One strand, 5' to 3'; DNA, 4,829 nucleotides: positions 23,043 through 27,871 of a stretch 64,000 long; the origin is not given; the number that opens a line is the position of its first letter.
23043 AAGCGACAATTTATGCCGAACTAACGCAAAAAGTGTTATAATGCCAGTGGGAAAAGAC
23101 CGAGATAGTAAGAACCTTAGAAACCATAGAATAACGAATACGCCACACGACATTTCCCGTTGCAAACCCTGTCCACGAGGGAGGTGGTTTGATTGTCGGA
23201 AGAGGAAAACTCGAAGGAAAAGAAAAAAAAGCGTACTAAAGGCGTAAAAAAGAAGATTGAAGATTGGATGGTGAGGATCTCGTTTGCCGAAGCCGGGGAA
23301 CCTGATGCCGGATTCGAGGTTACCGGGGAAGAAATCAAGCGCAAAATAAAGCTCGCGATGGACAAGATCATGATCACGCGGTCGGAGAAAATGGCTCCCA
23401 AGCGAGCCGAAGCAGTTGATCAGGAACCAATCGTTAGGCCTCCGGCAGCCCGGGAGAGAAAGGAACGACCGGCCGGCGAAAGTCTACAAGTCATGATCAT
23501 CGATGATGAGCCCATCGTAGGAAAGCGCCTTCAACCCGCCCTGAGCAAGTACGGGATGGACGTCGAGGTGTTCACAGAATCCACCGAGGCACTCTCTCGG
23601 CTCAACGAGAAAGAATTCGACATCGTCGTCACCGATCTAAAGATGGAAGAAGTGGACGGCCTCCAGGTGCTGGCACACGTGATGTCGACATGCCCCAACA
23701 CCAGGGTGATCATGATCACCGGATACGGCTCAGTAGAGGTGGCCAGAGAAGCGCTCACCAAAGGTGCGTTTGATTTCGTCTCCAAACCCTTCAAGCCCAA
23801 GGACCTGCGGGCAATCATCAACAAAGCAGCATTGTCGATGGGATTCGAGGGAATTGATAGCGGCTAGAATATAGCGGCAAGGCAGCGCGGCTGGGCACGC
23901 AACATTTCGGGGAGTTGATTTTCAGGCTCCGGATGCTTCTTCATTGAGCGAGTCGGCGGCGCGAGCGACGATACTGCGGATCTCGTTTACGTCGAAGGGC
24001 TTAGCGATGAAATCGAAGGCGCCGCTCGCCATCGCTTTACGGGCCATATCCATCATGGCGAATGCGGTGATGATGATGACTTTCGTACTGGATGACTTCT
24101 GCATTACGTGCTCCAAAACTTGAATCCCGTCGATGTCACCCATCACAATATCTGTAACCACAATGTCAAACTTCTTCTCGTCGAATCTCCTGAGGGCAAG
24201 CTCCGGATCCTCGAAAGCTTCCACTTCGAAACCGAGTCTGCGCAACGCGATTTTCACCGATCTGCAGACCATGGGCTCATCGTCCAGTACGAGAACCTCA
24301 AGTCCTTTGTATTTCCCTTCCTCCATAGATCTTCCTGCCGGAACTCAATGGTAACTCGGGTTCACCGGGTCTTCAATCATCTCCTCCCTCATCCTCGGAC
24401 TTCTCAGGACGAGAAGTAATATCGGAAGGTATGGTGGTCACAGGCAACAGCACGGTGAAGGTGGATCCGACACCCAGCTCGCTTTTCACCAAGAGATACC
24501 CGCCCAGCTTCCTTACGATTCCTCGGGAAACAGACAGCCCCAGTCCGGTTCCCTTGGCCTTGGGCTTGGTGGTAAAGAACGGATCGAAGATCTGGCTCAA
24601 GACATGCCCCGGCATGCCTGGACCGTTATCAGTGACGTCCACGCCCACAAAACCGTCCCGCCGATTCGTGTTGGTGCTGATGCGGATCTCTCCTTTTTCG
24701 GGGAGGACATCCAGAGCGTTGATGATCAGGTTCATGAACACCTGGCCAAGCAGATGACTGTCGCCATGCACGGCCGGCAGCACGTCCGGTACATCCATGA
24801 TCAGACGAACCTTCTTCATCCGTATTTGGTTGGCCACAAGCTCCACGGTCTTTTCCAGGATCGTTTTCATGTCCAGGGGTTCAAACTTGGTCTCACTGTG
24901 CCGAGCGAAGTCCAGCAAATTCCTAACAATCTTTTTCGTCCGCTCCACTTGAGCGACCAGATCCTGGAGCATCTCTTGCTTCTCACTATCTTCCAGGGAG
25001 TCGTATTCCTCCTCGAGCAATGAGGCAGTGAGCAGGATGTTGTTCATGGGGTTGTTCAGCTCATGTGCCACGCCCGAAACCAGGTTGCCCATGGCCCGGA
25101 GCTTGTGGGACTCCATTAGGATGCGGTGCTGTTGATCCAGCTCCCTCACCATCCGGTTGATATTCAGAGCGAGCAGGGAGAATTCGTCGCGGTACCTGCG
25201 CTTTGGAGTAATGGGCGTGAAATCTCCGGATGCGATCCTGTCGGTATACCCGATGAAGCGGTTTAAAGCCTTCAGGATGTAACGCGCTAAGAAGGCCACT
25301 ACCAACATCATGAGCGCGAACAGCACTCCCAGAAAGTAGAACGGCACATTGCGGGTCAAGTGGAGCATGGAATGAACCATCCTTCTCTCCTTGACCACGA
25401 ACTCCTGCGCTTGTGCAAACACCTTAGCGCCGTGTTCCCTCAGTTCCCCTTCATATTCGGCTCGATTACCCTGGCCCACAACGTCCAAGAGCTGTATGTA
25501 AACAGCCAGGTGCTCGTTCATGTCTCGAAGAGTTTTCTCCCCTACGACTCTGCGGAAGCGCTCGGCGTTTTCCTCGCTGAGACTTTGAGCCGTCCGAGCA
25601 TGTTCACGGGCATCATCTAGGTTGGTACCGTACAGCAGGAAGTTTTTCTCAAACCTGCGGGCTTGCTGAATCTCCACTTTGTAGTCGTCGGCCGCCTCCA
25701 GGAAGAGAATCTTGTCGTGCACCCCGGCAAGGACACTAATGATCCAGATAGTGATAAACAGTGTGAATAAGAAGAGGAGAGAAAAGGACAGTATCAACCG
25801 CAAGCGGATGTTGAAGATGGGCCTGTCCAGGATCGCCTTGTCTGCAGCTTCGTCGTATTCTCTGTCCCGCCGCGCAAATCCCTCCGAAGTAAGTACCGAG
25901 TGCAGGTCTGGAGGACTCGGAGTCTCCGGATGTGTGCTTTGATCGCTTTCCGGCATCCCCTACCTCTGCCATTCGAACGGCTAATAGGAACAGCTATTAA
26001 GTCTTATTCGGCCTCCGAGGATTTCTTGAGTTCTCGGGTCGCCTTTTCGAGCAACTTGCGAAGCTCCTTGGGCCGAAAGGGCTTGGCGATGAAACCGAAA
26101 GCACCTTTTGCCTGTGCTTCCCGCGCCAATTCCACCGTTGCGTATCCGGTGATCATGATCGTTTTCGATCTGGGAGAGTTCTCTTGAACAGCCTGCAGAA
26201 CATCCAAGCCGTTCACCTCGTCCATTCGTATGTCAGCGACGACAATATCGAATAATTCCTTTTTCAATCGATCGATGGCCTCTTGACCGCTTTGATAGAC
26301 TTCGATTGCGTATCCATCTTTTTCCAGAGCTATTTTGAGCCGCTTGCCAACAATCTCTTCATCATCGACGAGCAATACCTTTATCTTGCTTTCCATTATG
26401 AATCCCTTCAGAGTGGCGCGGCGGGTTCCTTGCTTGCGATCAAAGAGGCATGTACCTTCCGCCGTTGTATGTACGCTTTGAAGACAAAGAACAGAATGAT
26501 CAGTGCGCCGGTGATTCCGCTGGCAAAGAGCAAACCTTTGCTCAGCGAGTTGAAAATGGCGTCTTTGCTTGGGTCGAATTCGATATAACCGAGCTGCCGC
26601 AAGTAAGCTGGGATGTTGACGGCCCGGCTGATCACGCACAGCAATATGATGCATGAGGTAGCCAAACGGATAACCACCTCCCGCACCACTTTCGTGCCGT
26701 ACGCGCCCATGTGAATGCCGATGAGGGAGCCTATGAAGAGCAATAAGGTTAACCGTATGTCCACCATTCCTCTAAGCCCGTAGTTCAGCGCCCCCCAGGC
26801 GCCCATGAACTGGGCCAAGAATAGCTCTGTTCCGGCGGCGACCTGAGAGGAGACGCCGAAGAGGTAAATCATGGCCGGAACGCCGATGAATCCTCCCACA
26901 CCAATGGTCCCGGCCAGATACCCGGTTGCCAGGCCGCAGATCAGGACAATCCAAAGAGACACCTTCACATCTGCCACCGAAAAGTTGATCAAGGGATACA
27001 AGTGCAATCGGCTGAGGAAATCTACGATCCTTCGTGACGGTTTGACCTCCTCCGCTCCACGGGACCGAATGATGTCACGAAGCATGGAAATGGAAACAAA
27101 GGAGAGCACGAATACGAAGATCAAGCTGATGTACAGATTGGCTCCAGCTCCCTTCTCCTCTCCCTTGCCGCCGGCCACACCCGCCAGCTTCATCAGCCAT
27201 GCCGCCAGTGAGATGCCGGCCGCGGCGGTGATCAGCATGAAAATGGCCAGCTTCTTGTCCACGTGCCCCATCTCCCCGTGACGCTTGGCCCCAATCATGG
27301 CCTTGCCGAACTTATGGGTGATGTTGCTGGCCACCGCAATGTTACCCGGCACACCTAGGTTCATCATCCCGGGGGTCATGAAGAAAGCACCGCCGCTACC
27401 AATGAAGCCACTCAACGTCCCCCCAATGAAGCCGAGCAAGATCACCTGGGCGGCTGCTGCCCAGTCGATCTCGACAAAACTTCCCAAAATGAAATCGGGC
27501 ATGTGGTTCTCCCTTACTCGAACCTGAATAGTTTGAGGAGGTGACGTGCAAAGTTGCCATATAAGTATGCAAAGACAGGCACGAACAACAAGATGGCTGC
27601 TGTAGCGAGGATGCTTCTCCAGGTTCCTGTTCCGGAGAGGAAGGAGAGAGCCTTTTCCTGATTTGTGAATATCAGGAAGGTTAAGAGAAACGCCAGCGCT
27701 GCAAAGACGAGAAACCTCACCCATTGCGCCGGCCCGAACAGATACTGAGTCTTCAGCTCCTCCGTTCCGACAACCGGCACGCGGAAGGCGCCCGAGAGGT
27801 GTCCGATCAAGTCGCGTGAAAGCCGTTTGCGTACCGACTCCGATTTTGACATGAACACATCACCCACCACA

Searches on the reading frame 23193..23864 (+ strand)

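Call 9: search_protein_families(library=pfam, proteins=[window:23193-23864:+], max_evalue=0.001)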
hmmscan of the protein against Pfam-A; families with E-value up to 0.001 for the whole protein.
window:23193-23864:+ (224 aa): 1 family
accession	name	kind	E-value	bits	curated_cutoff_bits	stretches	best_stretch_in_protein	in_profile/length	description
PF00072.30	Response_reg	-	9e-29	100.3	30.2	1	100-209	1-110/111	Response regulator receiver domain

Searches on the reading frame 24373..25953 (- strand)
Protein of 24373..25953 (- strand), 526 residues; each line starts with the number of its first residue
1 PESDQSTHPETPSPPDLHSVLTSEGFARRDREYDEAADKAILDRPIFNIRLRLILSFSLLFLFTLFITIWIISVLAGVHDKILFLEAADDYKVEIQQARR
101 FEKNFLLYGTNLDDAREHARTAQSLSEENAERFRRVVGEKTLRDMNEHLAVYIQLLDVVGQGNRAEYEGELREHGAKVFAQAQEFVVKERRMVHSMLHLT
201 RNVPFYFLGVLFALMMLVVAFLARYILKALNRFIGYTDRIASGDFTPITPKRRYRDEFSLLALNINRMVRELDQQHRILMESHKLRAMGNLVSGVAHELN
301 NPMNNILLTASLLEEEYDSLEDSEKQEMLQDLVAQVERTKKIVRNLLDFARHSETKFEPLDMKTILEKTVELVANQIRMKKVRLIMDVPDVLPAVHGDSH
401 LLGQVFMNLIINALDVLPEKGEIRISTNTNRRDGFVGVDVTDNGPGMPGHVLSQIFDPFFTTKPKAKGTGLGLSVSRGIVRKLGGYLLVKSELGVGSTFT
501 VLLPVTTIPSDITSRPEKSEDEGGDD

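Call 10: search_protein_families(library=pfam, proteins=[window:24373-25953:-], max_evalue=0.001)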
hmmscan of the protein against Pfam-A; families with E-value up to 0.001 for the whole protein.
window:24373-25953:- (526 aa): 3 families
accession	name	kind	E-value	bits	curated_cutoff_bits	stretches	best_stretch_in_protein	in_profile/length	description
PF02518.31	HATPase_c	-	3.8e-25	88.9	26.4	1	397-506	1-110/111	Histidine kinase-, DNA gyrase B-, and HSP90-like ATPase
PF00512.31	HisKA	-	2e-15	57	26.9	1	288-353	2-64/66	His Kinase A (phospho-acceptor) domain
PF00672.30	HAMP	-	2.9e-08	34.4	25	1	221-273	1-52/53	HAMP domain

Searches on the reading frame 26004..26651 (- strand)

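Call 10: search_protein_families(library=pfam, proteins=[window:26004-26651:-], max_evalue=0.001)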
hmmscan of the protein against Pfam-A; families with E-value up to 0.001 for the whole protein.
window:26004-26651:- (215 aa): 2 families
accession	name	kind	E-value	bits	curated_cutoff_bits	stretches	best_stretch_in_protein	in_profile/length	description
PF00072.30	Response_reg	-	1.6e-27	96.3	30.2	1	92-201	1-110/111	Response regulator receiver domain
PF23198.2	PDE8A_N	-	3.5e-05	24.2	29.6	1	88-168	8-90/147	PDE8A-like, N-terminal domain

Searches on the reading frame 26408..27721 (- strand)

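Call 10: search_protein_families(library=pfam, proteins=[window:26408-27721:-], max_evalue=0.001)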
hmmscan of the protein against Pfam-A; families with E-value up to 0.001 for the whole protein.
window:26408-27721:- (437 aa): 1 family
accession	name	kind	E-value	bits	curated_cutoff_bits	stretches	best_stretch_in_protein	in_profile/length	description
PF01925.25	TauE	-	1.7e-34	120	32.6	1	93-364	1-235/237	Sulfite exporter TauE/SafE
